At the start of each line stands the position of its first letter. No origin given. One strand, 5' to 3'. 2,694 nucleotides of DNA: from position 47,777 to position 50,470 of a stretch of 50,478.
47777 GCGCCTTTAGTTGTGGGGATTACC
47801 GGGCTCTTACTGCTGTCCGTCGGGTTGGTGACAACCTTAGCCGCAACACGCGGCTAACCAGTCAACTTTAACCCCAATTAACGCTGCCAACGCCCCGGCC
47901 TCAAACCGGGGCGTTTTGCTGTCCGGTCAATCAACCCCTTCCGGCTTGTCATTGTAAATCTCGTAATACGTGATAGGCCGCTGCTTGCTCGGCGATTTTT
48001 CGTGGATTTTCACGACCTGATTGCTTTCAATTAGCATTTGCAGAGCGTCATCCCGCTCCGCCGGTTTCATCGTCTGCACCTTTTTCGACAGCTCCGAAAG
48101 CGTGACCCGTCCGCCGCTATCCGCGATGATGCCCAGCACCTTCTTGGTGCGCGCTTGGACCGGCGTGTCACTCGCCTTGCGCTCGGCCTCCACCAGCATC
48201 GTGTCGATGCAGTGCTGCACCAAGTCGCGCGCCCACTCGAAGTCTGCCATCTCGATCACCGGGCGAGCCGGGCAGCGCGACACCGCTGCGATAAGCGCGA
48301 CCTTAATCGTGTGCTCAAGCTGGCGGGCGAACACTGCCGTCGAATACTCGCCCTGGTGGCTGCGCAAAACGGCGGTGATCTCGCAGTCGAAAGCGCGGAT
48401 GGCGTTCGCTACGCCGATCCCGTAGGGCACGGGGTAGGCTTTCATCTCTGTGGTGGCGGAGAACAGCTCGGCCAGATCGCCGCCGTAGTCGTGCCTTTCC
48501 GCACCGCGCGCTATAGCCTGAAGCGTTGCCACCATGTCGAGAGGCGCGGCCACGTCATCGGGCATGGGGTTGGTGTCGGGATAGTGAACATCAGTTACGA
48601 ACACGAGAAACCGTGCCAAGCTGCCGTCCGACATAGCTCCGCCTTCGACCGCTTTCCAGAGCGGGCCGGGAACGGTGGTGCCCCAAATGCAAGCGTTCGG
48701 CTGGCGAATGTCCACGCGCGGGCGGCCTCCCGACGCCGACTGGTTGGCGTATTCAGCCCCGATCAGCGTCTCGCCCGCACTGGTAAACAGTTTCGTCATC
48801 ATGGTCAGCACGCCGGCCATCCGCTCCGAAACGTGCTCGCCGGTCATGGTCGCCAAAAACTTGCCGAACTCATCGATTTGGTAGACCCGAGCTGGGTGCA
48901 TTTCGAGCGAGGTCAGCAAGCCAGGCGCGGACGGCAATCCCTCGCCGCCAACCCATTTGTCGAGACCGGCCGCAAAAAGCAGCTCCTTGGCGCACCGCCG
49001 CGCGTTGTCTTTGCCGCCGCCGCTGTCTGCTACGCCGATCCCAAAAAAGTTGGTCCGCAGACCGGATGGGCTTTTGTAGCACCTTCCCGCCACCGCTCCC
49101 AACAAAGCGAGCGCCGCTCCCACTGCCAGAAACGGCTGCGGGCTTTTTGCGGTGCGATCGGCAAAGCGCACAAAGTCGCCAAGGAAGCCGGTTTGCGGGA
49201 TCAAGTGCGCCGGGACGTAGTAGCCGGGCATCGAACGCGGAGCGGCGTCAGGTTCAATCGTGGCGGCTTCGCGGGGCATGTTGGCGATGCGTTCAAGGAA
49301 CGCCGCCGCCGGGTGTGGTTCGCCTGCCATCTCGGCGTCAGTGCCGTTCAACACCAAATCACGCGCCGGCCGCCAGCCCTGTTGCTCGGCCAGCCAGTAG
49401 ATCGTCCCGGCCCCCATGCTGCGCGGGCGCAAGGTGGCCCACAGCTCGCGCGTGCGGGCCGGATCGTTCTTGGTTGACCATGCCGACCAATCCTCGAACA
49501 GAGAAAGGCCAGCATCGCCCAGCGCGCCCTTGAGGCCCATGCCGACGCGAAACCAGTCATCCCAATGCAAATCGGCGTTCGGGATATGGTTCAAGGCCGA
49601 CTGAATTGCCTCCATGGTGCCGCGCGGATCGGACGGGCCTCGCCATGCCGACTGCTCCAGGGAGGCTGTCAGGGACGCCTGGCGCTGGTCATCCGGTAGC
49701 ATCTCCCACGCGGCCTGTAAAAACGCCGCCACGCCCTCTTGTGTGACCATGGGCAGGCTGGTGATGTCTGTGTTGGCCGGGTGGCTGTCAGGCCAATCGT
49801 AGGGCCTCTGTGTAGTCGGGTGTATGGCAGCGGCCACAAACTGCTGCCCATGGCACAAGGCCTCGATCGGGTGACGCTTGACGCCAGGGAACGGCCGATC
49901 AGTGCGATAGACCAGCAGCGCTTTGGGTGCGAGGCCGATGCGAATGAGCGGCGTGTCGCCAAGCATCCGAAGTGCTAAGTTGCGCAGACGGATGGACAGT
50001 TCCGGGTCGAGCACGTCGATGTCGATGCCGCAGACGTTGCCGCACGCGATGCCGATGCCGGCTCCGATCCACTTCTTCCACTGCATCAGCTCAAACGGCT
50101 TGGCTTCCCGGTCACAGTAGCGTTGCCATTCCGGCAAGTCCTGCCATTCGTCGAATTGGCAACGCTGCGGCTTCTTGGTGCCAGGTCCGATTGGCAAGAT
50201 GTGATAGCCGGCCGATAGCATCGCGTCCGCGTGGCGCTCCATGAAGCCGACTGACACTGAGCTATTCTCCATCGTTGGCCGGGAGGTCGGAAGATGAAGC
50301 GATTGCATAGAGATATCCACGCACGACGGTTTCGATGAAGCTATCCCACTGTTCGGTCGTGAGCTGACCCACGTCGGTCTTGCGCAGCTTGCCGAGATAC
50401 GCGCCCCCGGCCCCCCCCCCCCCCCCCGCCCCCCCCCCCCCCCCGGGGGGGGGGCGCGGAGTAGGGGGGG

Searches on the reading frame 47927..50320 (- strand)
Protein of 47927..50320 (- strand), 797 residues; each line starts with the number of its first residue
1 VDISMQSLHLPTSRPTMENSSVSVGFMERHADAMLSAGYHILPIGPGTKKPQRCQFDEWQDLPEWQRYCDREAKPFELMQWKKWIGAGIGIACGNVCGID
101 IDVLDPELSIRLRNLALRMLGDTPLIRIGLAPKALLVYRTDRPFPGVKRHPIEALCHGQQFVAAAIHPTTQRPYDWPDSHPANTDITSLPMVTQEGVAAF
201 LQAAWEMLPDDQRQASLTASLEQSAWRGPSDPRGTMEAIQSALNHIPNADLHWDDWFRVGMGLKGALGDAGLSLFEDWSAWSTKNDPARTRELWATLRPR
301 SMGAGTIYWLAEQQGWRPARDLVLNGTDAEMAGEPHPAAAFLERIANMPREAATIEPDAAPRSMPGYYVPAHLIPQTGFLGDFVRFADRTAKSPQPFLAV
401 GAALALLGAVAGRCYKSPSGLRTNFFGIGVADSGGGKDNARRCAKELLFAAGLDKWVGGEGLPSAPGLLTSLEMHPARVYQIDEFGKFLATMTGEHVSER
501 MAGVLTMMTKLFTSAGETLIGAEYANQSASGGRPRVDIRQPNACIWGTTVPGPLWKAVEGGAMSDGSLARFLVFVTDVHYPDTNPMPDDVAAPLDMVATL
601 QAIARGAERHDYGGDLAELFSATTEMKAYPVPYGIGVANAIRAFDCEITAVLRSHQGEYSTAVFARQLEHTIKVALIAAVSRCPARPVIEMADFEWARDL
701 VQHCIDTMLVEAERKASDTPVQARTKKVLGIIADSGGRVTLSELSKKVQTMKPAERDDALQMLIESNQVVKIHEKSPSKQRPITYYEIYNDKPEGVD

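Call 13: search_protein_families(library=pfam, proteins=[window:47927-50320:-], max_evalue=0.01)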
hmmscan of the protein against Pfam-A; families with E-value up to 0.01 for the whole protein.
window:47927-50320:- (797 aa): 3 families
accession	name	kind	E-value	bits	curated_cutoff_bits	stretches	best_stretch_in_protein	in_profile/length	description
PF08707.16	PriCT_2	-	2.1e-13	50.8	22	1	239-311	1-77/77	Primase C terminal 2 (PriCT-2)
PF09250.16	Prim-Pol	-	2.8e-09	38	22.8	1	33-190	3-156/158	Bifunctional DNA primase/polymerase, N-terminal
PF13148.11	DUF3987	-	0.0044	16.7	27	0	532-706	187-356/364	Protein of unknown function (DUF3987)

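Call 14: search_protein_families(library=phrogs, proteins=[window:47927-50320:-], max_evalue=0.001)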
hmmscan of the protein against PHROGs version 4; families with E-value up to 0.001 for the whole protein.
window:47927-50320:- (797 aa): 8 families
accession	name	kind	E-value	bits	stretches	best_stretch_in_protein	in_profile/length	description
phrog_3022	-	DNA, RNA and nucleotide metabolism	3.5e-71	241.7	1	49-783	35-781/788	DNA primase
phrog_29234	-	unknown function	5.6e-52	177.8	1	33-318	15-323/887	-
phrog_1156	-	DNA, RNA and nucleotide metabolism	6.2e-32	112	1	20-325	6-319/855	DNA primase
phrog_10514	-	DNA, RNA and nucleotide metabolism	2.2e-19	70.1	1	383-775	347-734/750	DNA primase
phrog_2597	-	DNA, RNA and nucleotide metabolism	4.5e-08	33.1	1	239-320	7-90/747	DNA primase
phrog_15962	-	DNA, RNA and nucleotide metabolism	8.9e-06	25.2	1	236-316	247-331/835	DNA primase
phrog_19930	-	DNA, RNA and nucleotide metabolism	0.0001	21.7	1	30-111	13-83/865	DNA polymerase/primase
phrog_5311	-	DNA, RNA and nucleotide metabolism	0.0001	21.7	0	526-586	433-490/692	helicase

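Call 37: find_related_loci(query=window:47927-50320:-, collection=viral_contigs, flank=10000)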
Query window:47927-50320:- (797 aa) in viral_contigs; peptide patterns used: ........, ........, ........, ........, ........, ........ (x = any residue, [..] = any of these).
No stretch of DNA in the collection matches any of the patterns.

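Call 38: find_homologous_proteins(query=window:47927-50320:-)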
Query window:47927-50320:- (797 aa): 329 proteins with E <= 0.001 among 8000 candidates; the best 120 are listed.
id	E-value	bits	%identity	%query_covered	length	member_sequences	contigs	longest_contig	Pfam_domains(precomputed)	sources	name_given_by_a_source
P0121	0.0e+0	1806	100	97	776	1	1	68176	PF08707.17,PF09250.17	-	-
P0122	0.0e+0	1168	68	96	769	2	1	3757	PF08707.17,PF09250.17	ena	-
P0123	1.7e-239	815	51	96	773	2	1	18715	PF13148.12,PF08707.17,PF09250.17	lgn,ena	-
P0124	1.9e-238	812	49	97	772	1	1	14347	PF08707.17,PF09250.17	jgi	jgi:hypothetical protein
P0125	2.3e-238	812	50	95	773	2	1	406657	PF13148.12,PF08707.17,PF09250.17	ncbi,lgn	-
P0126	1.8e-237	809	49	95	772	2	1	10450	PF08707.17,PF09250.17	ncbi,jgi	jgi:hypothetical protein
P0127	5.0e-237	807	50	93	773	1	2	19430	PF08707.17,PF09250.17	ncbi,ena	-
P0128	1.1e-235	803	49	95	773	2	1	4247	PF08707.17,PF09250.17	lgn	-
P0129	1.4e-235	803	49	97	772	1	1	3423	PF13148.12,PF08707.17,PF09250.17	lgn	-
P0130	2.7e-235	802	49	97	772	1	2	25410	PF08707.17,PF09250.17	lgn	-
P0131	6.6e-235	800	48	95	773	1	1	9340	PF08707.17,PF09250.17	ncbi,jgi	jgi:hypothetical protein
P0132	1.2e-234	799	48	95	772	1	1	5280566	PF08707.17,PF09250.17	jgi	jgi:hypothetical protein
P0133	1.3e-234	799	49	95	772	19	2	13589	PF08707.17,PF09250.17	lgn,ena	-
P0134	1.8e-234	799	49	96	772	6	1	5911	PF08707.17,PF09250.17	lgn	-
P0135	9.6e-234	796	49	96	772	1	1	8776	PF08707.17,PF09250.17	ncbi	ncbi:MAG: bifunctional DNA primase/polymerase [Elioraea tepidiphila]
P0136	1.2e-232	793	48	95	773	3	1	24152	PF08707.17,PF09250.17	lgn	-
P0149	2.0e-223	762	48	95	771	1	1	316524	PF13148.12,PF08707.17,PF09250.17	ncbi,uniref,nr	ncbi:bifunctional DNA primase/polymerase [Roseomonas sp. HF4]|uniref:bifunctional DNA primase/polyme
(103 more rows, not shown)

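Call 39: find_encoding_contigs(protein=P0121, flank=10000, max_places=3)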
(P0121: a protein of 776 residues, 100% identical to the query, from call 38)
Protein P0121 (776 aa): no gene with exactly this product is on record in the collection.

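Call 40: find_encoding_contigs(protein=P0123, flank=10000, max_places=2)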
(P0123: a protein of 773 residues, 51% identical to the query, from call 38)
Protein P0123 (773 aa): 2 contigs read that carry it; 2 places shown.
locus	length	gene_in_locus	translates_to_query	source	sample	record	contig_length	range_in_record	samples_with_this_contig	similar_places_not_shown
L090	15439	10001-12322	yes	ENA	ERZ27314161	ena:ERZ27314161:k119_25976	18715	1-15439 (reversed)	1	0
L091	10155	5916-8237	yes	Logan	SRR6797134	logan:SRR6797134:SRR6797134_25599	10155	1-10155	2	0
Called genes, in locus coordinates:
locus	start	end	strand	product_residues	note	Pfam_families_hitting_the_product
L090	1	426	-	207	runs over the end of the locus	-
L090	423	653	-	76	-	-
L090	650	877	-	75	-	-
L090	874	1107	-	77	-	-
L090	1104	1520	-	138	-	-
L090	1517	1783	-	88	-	-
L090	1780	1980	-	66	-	-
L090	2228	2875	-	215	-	PF01381:HTH_3 (weak), PF13560:HTH_31 (weak), PF00717:Peptidase_S24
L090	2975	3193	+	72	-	PF14549:P22_Cro (faint)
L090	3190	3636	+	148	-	PF05866:RusA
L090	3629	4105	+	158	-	-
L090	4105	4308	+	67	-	-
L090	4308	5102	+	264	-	PF13479:AAA_24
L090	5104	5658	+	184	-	PF05037:DUF669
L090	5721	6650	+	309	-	PF12705:PDDEXK_1 (faint)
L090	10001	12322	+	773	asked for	PF09250:Prim-Pol, PF08707:PriCT_2, PF13148:DUF3987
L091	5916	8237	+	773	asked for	PF09250:Prim-Pol, PF08707:PriCT_2, PF13148:DUF3987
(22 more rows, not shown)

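Call 45: find_encoding_contigs(protein=P0130, flank=10000, max_places=1)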
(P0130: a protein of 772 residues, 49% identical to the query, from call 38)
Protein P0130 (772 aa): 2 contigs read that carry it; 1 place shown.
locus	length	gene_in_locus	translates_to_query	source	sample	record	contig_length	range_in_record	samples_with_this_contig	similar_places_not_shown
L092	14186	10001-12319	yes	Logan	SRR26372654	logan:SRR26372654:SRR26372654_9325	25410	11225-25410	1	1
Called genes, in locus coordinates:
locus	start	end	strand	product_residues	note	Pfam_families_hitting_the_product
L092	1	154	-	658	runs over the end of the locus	PF02384:N6_Mtase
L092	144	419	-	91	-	-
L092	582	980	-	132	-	-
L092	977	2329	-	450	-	PF00239:Resolvase, PF07508:Recombinase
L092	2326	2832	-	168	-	PF11149:DUF2924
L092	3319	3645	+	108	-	PF13560:HTH_31 (weak), PF12844:HTH_19 (weak), PF01381:HTH_3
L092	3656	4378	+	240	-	PF06114:Peptidase_M78 (faint)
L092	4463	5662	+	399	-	-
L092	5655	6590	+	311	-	-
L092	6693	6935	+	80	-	PF12728:HTH_17 (weak)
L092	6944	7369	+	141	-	-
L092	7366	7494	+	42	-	-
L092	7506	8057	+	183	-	-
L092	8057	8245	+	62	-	-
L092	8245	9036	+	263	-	PF13479:AAA_24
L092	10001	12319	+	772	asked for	PF09250:Prim-Pol, PF08707:PriCT_2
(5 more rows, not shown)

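Call 46: find_encoding_contigs(protein=P0125, flank=10000, max_places=1)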
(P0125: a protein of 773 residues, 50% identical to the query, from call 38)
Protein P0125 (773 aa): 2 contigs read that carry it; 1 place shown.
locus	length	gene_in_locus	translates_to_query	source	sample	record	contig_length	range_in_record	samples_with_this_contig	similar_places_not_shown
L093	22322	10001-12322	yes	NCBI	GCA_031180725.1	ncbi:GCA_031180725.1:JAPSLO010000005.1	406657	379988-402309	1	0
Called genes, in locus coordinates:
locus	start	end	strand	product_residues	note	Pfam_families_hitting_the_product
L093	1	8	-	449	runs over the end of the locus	PF00239:Resolvase, PF07508:Recombinase, PF13408:Zn_ribbon_recom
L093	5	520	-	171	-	PF11149:DUF2924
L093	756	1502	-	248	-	-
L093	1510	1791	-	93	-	PF13560:HTH_31, PF12844:HTH_19 (weak), PF01381:HTH_3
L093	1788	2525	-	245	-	-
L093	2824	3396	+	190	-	-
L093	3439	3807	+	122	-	-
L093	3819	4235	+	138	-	-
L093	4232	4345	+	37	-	-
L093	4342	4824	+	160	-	-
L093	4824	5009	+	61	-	-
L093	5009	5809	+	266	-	PF13479:AAA_24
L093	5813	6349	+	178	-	PF05037:DUF669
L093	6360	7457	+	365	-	-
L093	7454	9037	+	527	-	PF00270:DEAD, PF04851:ResIII, PF00271:Helicase_C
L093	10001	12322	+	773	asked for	PF09250:Prim-Pol, PF08707:PriCT_2, PF13148:DUF3987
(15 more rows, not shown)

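Call 47: find_encoding_contigs(protein=P0122, flank=10000, max_places=2)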
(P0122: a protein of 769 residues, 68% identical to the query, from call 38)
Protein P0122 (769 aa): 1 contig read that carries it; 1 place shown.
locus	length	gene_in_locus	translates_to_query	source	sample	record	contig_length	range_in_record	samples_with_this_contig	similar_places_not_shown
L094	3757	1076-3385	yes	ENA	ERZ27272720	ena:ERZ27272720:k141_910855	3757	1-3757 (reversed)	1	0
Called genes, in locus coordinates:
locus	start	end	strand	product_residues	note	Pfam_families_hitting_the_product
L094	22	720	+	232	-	PF01170:UPF0020 (faint), PF01555:N6_N4_Mtase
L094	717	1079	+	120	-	PF20121:DUF6511 (weak)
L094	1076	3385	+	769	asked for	PF09250:Prim-Pol, PF08707:PriCT_2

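Call 60: search_solved_structures(query=window:47927-50254:-, max_evalue=1)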
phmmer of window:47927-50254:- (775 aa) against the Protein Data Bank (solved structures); distinct sequences matched with E-value up to 1: 0.

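Call 62: search_solved_structures(query=A3, max_evalue=1)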
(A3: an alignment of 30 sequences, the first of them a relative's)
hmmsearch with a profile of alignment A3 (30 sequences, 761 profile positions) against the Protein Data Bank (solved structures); distinct sequences matched with E-value up to 1: 4.
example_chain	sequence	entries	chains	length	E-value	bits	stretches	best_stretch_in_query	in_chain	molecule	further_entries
2dk5_A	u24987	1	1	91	0.15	13.6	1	689-754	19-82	DNA-directed RNA polymerase III 39 kDa polypeptide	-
7ar9_e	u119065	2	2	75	0.23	13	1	146-209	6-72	15 kDa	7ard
1ro0_A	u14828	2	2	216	0.46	12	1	9-43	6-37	ORF904 | hypothetical protein ORF904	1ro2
7a6h_P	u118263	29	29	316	0.86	11.1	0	689-754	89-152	DNA-directed RNA polymerase III subunit RPC6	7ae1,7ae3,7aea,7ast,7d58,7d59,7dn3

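Call 71: find_encoding_contigs(protein=P0149, flank=4000, max_places=1)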
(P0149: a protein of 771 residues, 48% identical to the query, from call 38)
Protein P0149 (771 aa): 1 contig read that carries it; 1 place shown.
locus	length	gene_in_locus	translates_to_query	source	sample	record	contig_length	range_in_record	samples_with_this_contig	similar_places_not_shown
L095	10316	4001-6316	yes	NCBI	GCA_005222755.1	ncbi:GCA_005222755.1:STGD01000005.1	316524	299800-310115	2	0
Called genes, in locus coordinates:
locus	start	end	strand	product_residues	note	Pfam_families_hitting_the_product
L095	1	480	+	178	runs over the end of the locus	PF05037:DUF669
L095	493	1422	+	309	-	PF12705:PDDEXK_1 (weak)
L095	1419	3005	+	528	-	PF00270:DEAD, PF04851:ResIII, PF00271:Helicase_C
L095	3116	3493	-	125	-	-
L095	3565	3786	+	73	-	PF20121:DUF6511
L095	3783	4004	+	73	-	-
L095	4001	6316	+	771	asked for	PF09250:Prim-Pol, PF08707:PriCT_2, PF13148:DUF3987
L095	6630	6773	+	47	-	-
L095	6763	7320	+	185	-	PF20057:DUF6456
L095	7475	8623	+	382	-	PF06114:Peptidase_M78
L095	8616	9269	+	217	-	PF11848:DUF3368 (weak)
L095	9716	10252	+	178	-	PF18024:HTH_50 (weak)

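Call 72: find_encoding_contigs(protein=P0136, flank=4000, max_places=1)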
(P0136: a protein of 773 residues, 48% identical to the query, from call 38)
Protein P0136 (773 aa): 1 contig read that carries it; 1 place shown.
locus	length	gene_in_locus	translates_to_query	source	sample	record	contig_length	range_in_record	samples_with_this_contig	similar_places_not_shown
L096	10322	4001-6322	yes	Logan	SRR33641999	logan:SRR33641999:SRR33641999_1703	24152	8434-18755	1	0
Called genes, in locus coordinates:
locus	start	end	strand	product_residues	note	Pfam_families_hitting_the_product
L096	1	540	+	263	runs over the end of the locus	PF13479:AAA_24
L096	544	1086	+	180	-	PF05037:DUF669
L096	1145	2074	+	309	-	PF12705:PDDEXK_1 (weak)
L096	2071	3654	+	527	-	PF00270:DEAD, PF04851:ResIII, PF00271:Helicase_C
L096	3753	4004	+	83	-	PF20121:DUF6511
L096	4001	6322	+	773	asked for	PF09250:Prim-Pol, PF08707:PriCT_2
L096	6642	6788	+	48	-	-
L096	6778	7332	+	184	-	PF20057:DUF6456 (weak)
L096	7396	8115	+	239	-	-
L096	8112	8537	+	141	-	PF18478:PIN_10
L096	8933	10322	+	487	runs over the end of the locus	PF02195:ParB_N (weak), PF01555:N6_N4_Mtase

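Call 75: find_related_loci(query=A3, collection=viral_contigs, flank=6000)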
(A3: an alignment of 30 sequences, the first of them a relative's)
Query A3 (776 aa) in viral_contigs; peptide patterns used: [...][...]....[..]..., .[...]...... (x = any residue, [..] = any of these).
600 stretches matched a pattern (row limit reached: there are more); 530 encode a relative of the query (tblastn E <= 1e-3); the best 80 are kept; 80 distinct loci.
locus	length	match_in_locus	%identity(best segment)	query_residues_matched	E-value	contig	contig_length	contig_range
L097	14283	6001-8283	49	5-775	0e+0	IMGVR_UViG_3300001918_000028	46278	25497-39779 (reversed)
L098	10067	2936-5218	49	5-775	0e+0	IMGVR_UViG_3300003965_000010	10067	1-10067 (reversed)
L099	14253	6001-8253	49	5-765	0e+0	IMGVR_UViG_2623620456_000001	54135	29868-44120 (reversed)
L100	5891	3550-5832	49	5-775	0e+0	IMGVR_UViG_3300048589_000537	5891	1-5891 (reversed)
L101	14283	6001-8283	49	5-775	0e+0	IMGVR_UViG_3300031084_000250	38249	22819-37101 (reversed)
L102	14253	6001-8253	50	5-765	0e+0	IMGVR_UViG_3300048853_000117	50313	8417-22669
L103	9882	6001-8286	48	5-776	0e+0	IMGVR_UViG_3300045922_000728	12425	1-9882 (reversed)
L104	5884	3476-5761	48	5-776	0e+0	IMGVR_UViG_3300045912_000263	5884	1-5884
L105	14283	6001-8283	49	5-775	0e+0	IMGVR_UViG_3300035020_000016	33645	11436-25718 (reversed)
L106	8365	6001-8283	49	5-775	0e+0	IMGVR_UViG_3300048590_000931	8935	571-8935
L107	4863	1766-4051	48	5-776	0e+0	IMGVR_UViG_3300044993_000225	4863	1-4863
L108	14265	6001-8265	49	5-769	0e+0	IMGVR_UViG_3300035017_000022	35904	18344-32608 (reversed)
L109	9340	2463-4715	48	5-765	0e+0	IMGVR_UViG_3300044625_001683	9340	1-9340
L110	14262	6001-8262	49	2-765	0e+0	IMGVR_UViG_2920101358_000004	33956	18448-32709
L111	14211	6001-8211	49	5-749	0e+0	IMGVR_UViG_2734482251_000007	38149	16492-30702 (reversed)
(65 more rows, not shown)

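Call 80: predict_structure(alignment_id=A3)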
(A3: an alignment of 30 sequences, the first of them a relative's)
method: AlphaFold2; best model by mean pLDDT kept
length: 776 residues; sequences in the alignment: 30
mean_pLDDT: 86.1   pTM: 0.56
mean pLDDT of the five models: 86.1, 84.1, 81.3, 80.5, 79.9
residues with pLDDT >= 90: 422; 70-90: 262; 50-70: 52; < 50: 40
segments of 3 or more residues with pLDDT < 50: 194-203, 327-343, 771-776
pLDDT, mean of each block of 10 residues (from residue 1): 83 97 95 86 92 91 94 97 92 96 93 96 90 96 94 94 97 96 91 50 54 92 84 89 93 91 84 87 92 89 81 55 52 36 67 95 96 94 97 94 94 84 97 92 84 93 89 82 88 82 52 76 93 77 80 86 90 97 94 83 92 97 95 84 93 98 97 98 90 72 83 82 87 89 83 77 81 39
secondary structure, 60 per line:
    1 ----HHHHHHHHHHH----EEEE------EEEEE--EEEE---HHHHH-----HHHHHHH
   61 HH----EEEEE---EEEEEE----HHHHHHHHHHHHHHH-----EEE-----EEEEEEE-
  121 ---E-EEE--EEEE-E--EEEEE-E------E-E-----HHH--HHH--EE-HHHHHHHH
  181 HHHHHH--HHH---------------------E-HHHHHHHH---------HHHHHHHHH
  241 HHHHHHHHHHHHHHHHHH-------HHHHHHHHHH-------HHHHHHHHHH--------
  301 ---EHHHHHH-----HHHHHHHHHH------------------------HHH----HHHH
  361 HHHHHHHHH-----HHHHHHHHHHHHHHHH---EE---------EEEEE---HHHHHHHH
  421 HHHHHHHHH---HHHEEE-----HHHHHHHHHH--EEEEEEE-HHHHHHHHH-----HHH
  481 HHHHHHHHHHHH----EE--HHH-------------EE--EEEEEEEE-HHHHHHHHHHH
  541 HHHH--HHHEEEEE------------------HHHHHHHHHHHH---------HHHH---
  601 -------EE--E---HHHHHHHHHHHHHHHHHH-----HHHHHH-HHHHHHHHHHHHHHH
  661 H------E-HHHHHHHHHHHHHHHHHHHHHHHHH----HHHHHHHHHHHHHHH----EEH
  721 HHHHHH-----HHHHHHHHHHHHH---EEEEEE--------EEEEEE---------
elements in order (helices of 4 or more, strands of 3 or more residues): H5-15 E20-23 E30-34 E37-40 H44-48 H54-62 E67-71 E75-80 H85-99 E105-107 E113-119 E126-128 E131-134 E139-143 H173-186 H215-222 H232-258 H266-275 H283-292 H305-310 H316-325 H357-369 H375-390 E405-409 H413-429 E436-438 H444-453 E456-462 H464-472 H478-492 E521-528 H530-544 E550-554 H573-584 H594-597 H616-633 H639-644 H646-661 H670-694 H699-713 H720-726 H732-744 E748-753 E762-767

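Call 84: fold_search(model_id=the predicted structure, library=pdb)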
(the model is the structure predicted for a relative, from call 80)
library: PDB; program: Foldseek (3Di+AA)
matches with E <= 10: 808; with E <= 0.001: 19
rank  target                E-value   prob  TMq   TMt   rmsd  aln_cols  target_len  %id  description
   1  1rni                  4.0e-06  1.00  0.19  0.59   4.8       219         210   17  Bifunctional DNA primase/polymerase domain of ORF904 from the archaeal plasmid pRN1 (released 2004-01-27)
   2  3m1m                  4.0e-06  1.00  0.18  0.38  14.4       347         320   17  Crystal structure of the primase-polymerase from Sulfolobus islandicus (released 2010-06-16)
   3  9aam_MODEL_1_B        1.0e-05  1.00  0.19  0.41  11.6       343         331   15  Integrated Structure of pRN1 DNA Primase in Complex with the First Two Base Pairs  (released 2026-03-25)
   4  5u8t_4                1.5e-05  1.00  0.25  0.29  12.8       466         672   14  Structure of Eukaryotic CMG Helicase at a Replication Fork and Implications (released 2017-02-08)
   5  1ro0                  1.6e-05  1.00  0.19  0.60   5.4       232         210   18  Bifunctional DNA primase/polymerase domain of ORF904 from the archaeal plasmid pRN1- Triple mutant F50M/L107M/L110M SeMe (released 2004-01-27)
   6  9e2z_3                7.9e-05  1.00  0.23  0.27  14.7       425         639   15  Cryo-EM structure of human CMG helicase stalled at G4-containing DNA template (released 2025-03-26)
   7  9e2z_5                8.3e-05  1.00  0.26  0.32   9.1       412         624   14  Cryo-EM structure of human CMG helicase stalled at G4-containing DNA template (released 2025-03-26)
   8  7jpq_D                1.8e-04  0.99  0.13  0.24  19.5       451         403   13  ORC-O2-5: Human Origin Recognition Complex (ORC) with subunits 2,3,4,5 (released 2020-09-02)
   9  7jpo_D                2.3e-04  0.94  0.09  0.15  19.4       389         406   13  ORC-O1AAA: Human Origin Recognition Complex (ORC) with dynamic/unresolved ORC2 WH (released 2020-09-02)
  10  6wgg_7                2.5e-04  1.00  0.21  0.25  18.7       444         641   12  Atomic model of pre-insertion mutant OCCM-DNA complex(ORC-Cdc6-Cdt1-Mcm2-7 with Mcm6 WHD truncation) (released 2020-07-15)
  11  8p63_5                3.5e-04  1.00  0.23  0.26  15.6       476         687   13  S. cerevisiae consensus-sCMGE on ssDNA after DNA replication initiation (released 2024-05-29)
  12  5v8f_3                4.1e-04  1.00  0.21  0.24  17.6       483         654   14  Structural basis of MCM2-7 replicative helicase loading by ORC-Cdc6 and Cdt1 (released 2017-05-10)
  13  5v8f_7                5.3e-04  1.00  0.26  0.27  18.0       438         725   13  Structural basis of MCM2-7 replicative helicase loading by ORC-Cdc6 and Cdt1 (released 2017-05-10)
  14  8w7m_7                5.5e-04  1.00  0.21  0.24  12.6       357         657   10  Yeast replisome in state V (released 2023-12-06)
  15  8s0f_3                6.4e-04  1.00  0.21  0.42  15.3       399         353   15  H. sapiens OC1M bound to double stranded DNA (released 2024-10-02)
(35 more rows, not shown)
